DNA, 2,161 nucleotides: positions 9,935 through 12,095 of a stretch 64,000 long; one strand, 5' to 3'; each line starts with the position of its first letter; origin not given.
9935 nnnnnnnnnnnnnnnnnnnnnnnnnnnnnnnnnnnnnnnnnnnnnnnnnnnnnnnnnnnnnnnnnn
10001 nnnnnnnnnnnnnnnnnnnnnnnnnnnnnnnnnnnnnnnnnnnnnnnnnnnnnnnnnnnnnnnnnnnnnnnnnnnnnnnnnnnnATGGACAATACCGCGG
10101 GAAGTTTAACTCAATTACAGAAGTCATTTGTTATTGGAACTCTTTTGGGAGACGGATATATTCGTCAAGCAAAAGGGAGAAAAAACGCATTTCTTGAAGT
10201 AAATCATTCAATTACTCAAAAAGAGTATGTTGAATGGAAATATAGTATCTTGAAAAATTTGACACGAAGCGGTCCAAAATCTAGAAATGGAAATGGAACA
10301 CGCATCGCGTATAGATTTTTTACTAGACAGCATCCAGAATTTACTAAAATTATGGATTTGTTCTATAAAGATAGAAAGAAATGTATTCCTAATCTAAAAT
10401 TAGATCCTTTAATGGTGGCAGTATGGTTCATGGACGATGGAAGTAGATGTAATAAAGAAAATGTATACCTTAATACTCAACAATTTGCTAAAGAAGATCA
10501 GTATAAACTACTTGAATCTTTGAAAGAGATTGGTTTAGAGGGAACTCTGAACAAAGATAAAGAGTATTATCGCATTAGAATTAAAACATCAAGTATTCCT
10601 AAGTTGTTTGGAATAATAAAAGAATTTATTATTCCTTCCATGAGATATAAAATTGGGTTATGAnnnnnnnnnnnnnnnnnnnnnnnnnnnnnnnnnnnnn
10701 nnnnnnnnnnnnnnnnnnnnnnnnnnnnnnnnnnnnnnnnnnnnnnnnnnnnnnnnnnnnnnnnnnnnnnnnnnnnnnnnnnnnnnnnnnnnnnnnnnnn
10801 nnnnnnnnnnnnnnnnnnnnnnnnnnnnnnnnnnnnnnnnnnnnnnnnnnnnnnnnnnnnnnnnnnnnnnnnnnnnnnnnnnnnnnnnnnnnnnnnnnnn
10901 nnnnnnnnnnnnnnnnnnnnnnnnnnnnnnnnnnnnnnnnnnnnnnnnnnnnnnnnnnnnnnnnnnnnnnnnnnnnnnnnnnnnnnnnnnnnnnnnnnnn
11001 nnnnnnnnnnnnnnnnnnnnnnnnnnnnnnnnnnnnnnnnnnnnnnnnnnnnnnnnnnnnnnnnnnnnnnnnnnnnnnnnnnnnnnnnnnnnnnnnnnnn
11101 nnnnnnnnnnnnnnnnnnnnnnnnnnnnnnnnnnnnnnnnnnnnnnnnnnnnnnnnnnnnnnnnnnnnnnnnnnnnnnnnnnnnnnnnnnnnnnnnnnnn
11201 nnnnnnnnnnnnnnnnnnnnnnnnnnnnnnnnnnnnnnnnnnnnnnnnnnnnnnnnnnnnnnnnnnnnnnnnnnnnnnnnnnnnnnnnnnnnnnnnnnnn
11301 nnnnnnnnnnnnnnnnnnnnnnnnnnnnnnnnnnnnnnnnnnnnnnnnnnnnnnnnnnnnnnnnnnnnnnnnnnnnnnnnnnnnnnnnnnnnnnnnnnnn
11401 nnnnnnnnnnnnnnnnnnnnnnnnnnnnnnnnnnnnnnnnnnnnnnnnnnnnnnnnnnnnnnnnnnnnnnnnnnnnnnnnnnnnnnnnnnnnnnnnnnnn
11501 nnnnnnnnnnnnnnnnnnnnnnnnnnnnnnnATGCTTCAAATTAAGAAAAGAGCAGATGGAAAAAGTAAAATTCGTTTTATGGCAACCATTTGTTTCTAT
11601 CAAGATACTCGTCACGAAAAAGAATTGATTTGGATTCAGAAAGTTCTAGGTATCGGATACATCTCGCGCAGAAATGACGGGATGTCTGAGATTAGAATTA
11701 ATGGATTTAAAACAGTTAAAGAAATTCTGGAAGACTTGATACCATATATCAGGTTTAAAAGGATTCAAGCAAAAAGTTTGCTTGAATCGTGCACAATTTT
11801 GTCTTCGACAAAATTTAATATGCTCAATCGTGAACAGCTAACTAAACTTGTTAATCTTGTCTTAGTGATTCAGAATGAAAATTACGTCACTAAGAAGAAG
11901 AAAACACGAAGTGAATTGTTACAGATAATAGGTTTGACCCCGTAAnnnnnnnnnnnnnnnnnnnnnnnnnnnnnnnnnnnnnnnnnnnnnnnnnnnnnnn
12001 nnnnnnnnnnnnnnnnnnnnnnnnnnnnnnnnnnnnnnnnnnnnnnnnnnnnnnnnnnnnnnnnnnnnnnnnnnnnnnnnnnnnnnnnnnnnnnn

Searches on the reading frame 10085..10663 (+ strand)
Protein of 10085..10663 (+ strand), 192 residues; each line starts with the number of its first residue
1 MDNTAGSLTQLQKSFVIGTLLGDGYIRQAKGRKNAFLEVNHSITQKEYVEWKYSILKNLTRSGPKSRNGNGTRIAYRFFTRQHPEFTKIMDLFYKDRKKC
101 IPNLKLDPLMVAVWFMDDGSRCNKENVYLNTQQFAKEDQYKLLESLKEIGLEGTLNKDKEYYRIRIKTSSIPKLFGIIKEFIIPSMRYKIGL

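Call 87: search_protein_families(library=pfam, proteins=[window:10085-10663:+], max_evalue=0.001)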
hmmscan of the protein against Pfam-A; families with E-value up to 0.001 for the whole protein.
window:10085-10663:+ (192 aa): 1 family
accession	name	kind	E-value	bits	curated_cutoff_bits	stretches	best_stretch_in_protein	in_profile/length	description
PF03161.18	LAGLIDADG_2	-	1.3e-40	139.6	25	1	14-174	2-168/168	LAGLIDADG DNA endonuclease family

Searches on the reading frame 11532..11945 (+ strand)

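Call 87: search_protein_families(library=pfam, proteins=[window:11532-11945:+], max_evalue=0.001)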
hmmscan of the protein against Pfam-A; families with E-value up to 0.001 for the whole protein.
window:11532-11945:+ (137 aa): 1 family
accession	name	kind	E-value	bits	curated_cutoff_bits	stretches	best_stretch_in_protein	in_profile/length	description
PF00961.24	LAGLIDADG_1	-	0.00051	21.3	23.1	1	3-73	14-82/102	LAGLIDADG endonuclease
